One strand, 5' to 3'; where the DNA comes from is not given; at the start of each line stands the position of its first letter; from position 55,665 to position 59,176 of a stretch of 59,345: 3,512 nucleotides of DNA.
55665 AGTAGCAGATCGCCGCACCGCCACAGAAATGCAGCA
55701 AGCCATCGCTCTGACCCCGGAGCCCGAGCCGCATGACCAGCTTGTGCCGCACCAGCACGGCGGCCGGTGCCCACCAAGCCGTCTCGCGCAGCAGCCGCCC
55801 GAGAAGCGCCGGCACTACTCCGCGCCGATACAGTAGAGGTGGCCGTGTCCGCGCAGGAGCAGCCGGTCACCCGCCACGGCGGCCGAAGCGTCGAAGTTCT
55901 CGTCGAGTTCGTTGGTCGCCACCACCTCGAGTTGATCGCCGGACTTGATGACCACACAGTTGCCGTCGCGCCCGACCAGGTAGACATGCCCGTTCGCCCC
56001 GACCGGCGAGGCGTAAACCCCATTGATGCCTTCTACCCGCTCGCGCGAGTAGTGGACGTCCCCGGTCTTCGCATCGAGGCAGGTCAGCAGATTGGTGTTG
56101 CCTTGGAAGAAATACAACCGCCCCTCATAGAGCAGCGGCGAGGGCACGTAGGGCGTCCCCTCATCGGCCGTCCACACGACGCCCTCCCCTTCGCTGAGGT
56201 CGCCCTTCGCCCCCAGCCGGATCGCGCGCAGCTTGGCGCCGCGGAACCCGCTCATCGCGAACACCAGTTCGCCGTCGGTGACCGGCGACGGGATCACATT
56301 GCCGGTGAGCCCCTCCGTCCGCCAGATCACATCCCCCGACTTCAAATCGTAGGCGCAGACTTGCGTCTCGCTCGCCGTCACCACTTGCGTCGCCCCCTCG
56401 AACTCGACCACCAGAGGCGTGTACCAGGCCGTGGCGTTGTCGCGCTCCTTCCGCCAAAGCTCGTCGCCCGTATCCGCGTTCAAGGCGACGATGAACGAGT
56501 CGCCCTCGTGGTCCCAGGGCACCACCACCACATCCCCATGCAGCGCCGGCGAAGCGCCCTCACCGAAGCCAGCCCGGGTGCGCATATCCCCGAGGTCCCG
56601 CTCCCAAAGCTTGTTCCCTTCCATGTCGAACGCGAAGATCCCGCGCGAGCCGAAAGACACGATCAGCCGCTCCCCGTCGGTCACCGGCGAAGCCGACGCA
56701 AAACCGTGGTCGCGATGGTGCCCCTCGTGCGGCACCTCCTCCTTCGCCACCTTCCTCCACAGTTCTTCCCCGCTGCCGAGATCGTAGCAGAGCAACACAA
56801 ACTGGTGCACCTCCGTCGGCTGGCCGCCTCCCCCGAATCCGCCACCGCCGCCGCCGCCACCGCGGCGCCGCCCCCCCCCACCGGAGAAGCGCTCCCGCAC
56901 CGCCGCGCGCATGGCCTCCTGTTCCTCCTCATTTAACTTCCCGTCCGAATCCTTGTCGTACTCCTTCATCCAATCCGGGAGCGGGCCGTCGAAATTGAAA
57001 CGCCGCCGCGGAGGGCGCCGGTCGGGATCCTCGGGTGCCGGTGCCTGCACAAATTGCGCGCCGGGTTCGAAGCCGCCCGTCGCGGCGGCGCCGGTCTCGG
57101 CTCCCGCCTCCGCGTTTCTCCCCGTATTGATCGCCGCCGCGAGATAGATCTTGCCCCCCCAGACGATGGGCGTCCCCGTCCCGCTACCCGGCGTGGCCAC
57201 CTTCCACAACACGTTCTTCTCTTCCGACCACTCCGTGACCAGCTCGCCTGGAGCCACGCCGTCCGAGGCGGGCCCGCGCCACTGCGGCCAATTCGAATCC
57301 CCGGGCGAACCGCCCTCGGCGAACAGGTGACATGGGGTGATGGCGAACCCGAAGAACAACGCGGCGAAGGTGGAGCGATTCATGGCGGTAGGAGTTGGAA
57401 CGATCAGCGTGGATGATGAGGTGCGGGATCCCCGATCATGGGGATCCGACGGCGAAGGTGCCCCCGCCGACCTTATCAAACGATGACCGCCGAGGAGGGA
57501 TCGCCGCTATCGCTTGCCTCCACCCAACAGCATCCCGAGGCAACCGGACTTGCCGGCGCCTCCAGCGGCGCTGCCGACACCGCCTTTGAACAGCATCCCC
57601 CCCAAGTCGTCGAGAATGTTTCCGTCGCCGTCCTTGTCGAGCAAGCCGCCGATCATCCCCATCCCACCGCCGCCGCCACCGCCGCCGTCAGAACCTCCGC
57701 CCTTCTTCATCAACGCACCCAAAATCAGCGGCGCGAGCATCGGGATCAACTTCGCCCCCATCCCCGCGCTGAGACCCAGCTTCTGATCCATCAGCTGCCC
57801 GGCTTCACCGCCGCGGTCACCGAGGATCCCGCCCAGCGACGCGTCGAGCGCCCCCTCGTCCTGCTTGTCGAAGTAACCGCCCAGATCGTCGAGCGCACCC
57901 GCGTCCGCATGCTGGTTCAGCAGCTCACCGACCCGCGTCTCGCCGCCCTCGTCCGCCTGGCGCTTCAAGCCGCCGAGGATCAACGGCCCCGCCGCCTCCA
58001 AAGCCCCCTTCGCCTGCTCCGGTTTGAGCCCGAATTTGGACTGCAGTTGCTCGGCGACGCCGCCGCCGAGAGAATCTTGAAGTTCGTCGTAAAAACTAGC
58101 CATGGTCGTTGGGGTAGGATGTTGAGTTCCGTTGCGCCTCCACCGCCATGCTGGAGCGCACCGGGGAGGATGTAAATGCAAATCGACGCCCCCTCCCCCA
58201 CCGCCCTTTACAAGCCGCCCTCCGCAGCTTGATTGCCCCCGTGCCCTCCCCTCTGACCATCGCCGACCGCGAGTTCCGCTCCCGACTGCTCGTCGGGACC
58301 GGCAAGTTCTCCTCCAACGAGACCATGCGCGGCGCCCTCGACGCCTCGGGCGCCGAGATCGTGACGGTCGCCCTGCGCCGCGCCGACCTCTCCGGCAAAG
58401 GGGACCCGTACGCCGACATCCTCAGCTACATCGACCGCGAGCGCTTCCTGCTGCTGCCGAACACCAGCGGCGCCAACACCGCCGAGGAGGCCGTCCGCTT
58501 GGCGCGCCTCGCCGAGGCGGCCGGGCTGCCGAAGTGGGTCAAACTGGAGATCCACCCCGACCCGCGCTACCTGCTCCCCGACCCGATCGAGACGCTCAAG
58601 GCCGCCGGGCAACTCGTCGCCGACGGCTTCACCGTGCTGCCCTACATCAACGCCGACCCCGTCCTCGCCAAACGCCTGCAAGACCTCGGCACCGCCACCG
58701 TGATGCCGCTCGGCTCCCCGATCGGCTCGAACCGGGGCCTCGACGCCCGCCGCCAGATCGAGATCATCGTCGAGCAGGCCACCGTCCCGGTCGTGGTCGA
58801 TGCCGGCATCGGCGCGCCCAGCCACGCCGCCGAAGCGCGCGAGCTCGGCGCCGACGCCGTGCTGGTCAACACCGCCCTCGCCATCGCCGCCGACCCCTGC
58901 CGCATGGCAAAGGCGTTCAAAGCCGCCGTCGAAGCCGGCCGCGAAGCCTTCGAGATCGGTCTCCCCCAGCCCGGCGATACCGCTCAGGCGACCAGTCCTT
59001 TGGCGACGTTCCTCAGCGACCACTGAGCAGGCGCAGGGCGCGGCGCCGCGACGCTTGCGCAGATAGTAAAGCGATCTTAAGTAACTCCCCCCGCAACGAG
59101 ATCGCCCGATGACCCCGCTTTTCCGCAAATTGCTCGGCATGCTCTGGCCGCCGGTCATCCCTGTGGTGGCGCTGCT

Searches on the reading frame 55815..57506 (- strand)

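Call 22: search_protein_families(library=pfam, proteins=[window:55815-57506:-], max_evalue=0.001)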
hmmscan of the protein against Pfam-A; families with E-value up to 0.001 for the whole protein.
window:55815-57506:- (563 aa): 3 families
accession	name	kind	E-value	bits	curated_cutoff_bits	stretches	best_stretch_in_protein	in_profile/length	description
PF13360.13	PQQ_2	-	2.6e-25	89.9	27.6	2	238-353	45-144/233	Outer membrane protein assembly factor BamB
PF13570.13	Beta-prop_ACSF4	-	6.5e-08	32.8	133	1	235-549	28-315/329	Beta-alanine-activating enzyme, beta-propeller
PF01011.28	PQQ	-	2.4e-05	23.7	26.7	0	300-357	30-87/595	Glucose/ethanol/alcohol dehydrogenase, beta-propeller domain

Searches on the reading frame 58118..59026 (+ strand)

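Call 22: search_protein_families(library=pfam, proteins=[window:58118-59026:+], max_evalue=0.001)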
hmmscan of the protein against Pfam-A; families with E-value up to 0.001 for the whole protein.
window:58118-59026:+ (302 aa): 2 families
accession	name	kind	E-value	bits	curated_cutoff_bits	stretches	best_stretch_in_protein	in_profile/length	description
PF05690.20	ThiG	-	1.5e-102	342.7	23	1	47-294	1-247/247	Thiazole biosynthesis protein ThiG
PF00977.27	His_biosynth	-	0.00027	20.9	23.6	1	211-255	62-106/228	Histidine biosynthesis protein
